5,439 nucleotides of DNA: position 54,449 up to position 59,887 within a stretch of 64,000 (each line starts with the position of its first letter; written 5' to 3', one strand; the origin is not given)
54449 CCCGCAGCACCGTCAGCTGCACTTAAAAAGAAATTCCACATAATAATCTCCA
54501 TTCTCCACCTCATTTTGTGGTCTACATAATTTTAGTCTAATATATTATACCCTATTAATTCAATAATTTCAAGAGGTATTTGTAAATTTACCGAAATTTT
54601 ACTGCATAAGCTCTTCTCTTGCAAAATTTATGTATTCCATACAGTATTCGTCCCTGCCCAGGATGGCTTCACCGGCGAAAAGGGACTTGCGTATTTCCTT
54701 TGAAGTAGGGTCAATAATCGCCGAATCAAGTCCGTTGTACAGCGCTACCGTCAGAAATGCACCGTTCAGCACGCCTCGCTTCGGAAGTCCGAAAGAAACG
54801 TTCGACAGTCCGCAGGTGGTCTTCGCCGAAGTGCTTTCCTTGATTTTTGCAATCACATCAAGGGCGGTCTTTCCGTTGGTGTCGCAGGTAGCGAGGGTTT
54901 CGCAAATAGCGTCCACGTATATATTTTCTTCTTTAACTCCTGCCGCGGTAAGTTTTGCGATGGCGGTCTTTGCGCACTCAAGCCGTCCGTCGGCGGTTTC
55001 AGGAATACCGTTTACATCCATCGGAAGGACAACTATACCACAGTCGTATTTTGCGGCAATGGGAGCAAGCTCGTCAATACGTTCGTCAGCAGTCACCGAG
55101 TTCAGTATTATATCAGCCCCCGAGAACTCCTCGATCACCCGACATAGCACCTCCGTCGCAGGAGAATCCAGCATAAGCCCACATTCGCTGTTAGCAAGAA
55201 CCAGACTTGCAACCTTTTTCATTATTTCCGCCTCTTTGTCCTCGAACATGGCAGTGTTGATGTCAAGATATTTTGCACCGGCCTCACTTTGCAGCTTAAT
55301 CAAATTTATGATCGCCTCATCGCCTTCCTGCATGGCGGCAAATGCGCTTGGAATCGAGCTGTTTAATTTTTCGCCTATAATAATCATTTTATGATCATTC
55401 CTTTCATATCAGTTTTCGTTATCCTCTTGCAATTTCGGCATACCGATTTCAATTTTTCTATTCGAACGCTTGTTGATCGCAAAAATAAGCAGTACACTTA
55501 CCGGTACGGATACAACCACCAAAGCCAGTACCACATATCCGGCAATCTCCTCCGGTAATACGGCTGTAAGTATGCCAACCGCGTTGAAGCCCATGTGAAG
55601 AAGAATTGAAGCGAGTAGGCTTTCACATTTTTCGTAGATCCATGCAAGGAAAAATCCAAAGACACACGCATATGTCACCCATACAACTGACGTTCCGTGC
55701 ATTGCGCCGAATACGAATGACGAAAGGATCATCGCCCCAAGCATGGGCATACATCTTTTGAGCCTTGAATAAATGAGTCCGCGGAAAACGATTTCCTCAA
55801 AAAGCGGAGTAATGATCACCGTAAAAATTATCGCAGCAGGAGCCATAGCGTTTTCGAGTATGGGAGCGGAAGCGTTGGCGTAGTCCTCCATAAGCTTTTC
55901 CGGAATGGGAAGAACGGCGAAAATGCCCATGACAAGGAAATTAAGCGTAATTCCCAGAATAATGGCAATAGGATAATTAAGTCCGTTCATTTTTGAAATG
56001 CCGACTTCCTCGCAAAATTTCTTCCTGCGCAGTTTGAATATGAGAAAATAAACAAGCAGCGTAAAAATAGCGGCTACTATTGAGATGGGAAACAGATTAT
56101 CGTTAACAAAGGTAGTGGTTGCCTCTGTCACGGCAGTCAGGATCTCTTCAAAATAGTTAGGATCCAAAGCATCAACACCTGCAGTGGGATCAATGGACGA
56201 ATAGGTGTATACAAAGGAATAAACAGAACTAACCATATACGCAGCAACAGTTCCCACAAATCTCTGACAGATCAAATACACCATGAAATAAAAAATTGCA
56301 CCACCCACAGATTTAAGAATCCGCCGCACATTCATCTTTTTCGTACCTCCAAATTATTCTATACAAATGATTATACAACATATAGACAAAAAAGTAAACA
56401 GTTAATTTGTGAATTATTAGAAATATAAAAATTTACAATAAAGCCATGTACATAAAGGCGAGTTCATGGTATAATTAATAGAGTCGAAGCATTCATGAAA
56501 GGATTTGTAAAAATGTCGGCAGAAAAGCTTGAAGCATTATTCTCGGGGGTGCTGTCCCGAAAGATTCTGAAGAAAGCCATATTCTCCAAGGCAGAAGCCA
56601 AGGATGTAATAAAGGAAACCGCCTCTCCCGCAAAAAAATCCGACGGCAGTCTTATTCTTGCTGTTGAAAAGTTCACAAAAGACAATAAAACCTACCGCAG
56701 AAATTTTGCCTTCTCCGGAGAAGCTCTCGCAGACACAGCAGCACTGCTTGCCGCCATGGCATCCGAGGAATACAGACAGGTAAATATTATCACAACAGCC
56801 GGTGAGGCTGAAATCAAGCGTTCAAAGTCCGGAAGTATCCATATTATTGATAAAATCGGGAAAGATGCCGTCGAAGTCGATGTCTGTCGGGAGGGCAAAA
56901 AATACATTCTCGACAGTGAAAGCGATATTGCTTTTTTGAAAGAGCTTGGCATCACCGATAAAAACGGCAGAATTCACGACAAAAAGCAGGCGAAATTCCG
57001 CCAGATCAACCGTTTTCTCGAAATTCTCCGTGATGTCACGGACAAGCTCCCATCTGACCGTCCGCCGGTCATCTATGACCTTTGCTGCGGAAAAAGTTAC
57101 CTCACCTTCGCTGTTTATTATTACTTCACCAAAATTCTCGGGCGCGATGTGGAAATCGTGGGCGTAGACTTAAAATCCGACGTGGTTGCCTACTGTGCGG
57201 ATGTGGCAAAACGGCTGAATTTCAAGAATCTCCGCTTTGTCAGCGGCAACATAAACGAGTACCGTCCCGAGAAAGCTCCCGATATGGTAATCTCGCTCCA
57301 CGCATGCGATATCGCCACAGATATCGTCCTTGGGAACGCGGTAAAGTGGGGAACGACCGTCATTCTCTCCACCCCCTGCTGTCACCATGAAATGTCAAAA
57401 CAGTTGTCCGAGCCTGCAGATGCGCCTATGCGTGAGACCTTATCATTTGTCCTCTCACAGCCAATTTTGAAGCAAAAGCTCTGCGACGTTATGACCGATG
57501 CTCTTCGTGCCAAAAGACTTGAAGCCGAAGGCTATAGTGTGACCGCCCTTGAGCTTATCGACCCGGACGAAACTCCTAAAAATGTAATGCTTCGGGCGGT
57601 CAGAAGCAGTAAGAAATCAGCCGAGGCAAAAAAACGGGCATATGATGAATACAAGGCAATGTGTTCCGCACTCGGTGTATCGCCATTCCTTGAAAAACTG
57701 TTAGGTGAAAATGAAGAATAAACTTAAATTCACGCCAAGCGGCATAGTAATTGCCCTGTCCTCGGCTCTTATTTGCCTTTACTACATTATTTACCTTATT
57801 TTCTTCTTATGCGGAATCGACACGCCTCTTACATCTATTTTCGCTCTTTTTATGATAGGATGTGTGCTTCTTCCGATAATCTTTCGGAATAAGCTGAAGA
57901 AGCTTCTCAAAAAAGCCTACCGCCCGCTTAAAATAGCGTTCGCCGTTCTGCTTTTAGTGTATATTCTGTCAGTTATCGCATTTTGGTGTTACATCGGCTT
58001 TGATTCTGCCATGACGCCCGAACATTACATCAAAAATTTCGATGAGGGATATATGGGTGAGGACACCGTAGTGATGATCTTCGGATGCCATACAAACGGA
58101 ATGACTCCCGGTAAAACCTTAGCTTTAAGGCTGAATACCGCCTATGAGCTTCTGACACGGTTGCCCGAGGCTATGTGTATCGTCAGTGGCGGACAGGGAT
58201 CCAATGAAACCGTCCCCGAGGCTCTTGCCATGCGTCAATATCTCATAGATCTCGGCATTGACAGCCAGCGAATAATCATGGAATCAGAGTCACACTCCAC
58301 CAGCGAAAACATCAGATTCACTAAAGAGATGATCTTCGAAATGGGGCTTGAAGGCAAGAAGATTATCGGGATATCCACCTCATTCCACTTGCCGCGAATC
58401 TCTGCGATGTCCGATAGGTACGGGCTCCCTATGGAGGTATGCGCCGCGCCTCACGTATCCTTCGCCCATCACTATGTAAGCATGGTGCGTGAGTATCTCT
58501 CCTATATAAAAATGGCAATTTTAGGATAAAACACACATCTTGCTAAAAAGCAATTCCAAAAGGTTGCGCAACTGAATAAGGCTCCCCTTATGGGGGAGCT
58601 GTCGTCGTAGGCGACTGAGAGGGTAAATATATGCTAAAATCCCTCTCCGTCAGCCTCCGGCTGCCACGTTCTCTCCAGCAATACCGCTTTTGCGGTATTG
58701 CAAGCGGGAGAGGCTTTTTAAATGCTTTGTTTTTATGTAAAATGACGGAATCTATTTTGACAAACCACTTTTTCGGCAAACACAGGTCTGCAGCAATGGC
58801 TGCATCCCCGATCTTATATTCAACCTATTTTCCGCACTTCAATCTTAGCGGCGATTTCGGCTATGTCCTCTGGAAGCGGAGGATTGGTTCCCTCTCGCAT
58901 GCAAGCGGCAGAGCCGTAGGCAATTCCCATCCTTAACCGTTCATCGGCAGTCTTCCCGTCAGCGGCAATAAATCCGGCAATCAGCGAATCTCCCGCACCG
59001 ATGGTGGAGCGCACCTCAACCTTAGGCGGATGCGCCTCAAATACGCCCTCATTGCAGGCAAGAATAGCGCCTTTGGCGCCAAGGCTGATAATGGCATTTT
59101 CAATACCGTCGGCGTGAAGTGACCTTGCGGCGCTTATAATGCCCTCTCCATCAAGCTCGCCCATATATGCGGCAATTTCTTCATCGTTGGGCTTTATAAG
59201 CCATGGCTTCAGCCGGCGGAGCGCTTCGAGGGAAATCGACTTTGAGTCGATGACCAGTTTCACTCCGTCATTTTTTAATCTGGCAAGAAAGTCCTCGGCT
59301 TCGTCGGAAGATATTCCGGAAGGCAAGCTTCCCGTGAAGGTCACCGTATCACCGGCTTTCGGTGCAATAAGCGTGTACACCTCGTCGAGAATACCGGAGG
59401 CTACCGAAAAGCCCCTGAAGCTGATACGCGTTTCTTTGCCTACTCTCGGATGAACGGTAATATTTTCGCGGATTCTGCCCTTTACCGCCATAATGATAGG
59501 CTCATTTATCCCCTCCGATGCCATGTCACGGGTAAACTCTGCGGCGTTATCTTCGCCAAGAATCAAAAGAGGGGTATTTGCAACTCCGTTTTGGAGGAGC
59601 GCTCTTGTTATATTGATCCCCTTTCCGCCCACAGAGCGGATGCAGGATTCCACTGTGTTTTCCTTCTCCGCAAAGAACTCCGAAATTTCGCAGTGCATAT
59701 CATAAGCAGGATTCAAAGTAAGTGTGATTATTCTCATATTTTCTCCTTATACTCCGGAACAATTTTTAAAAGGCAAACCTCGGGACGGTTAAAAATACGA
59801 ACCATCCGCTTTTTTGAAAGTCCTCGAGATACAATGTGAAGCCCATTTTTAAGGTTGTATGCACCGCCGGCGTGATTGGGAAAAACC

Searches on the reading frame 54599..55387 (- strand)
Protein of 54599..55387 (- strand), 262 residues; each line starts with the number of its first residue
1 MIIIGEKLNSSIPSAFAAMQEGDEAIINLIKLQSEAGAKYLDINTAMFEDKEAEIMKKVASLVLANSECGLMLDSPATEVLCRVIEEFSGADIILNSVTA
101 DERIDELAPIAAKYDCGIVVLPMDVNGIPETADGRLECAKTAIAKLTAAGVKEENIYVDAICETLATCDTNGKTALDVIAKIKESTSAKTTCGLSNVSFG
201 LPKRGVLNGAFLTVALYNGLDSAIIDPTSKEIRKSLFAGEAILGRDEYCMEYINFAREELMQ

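Call 3: search_protein_families(library=ncbifam, proteins=[window:54599-55387:-], max_evalue=1)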
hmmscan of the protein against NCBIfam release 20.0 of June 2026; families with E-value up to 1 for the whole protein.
window:54599-55387:- (262 aa): 6 families
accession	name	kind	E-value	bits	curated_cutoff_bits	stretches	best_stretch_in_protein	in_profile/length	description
NF005719.0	PRK07535.1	domain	9.5e-72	241.3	259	1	1-260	1-262/268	methyltetrahydrofolate:corrinoid/iron-sulfur protein methyltransferase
NF040758.1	CODH_ACS_meth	exception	1.4e-32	113.1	370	1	2-254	5-260/261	carbon monoxide dehydrogenase/acetyl-CoA synthase methytransferase subunit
TIGR02082.1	metH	equivalog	2e-30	105.2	1010.85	1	2-229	344-588/1182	methionine synthase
NF007024.0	PRK09490.1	equivalog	2.1e-14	52.3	1497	1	2-230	361-606/1234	methionine synthase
TIGR01496.1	DHPS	equivalog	0.011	15.4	162.6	1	50-160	57-172/258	dihydropteroate synthase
NF047990.1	Co_MTase_MtgA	equivalog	0.076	12.5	550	1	53-111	81-144/306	[methyl-Co(III) glycine betaine-specific corrinoid protein]--tetrahydrofolate methyltransferase MtgA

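Call 4: search_protein_families(library=pfam, proteins=[window:54599-55387:-], max_evalue=1)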
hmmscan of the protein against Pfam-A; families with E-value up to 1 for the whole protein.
window:54599-55387:- (262 aa): 4 families
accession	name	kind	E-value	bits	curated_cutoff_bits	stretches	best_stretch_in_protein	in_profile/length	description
PF00809.28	Pterin_bind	-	5.1e-20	72.6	25.5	1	21-225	18-243/244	Pterin binding enzyme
PF02881.24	SRP54_N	-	0.0012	19.4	22.4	1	142-186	8-55/75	SRP54-type protein, helical bundle domain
PF03599.22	CdhD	-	0.0038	16.4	24.8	1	52-132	81-161/387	CO dehydrogenase/acetyl-CoA synthase delta subunit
PF11565.13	PorB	-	0.12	13.3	22.5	0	105-143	11-49/99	Alpha helical Porin B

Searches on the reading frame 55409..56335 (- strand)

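Call 52: search_protein_families(library=pfam, proteins=[window:55409-56335:-], max_evalue=0.001)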
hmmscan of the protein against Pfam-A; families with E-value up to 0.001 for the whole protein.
window:55409-56335:- (308 aa): 1 family
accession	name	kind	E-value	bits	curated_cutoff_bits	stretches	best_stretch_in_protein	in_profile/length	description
PF02517.21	Rce1-like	-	3e-21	75.9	22.4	1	166-253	5-93/93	Type II CAAX prenyl endopeptidase Rce1-like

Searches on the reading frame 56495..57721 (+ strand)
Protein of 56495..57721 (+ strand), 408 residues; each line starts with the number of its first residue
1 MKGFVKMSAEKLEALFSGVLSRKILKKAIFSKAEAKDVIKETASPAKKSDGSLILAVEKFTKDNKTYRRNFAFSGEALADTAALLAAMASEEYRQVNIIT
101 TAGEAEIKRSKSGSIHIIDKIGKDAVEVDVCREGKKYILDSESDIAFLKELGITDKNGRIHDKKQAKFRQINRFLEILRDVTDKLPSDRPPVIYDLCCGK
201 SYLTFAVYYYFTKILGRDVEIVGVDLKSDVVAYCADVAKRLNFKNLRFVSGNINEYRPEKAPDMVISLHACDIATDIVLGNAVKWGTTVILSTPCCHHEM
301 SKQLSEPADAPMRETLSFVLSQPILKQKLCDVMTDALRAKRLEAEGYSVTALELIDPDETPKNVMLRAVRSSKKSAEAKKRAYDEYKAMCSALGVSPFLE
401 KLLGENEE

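Call 52: search_protein_families(library=pfam, proteins=[window:56495-57721:+], max_evalue=0.001)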
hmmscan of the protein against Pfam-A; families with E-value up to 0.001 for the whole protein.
window:56495-57721:+ (408 aa): 3 families
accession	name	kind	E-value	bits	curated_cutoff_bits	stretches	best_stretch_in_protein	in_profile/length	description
PF13679.12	Methyltransf_32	-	3.8e-35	121.4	27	1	167-303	2-143/143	Methyltransferase domain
PF13847.12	Methyltransf_31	-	1.7e-11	44.4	27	1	193-305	7-123/145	Methyltransferase domain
PF13649.12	Methyltransf_25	-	1.4e-05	26.2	27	1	193-272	1-75/97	Methyltransferase domain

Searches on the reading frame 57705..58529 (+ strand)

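Call 52: search_protein_families(library=pfam, proteins=[window:57705-58529:+], max_evalue=0.001)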
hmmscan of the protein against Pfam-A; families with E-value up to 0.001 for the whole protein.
window:57705-58529:+ (274 aa): 1 family
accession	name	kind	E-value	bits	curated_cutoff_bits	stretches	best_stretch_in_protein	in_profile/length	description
PF02698.23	DUF218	-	2.6e-24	86.1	27.6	1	122-265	2-132/133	DUF218 domain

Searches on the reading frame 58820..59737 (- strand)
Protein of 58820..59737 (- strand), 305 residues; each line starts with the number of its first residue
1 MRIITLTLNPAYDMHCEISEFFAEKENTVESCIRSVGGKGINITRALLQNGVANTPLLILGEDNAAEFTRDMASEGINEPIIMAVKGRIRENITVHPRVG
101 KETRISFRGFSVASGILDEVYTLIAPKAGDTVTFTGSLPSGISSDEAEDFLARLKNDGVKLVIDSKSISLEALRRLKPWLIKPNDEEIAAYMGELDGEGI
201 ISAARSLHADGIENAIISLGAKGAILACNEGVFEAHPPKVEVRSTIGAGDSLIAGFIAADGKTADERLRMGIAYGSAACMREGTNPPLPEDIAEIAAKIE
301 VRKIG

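Call 52: search_protein_families(library=pfam, proteins=[window:58820-59737:-], max_evalue=0.001)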
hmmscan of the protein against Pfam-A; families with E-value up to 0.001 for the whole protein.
window:58820-59737:- (305 aa): 1 family
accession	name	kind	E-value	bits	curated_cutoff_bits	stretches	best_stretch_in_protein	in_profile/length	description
PF00294.29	PfkB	-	1e-37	130.5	25.8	1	23-290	22-301/302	pfkB family carbohydrate kinase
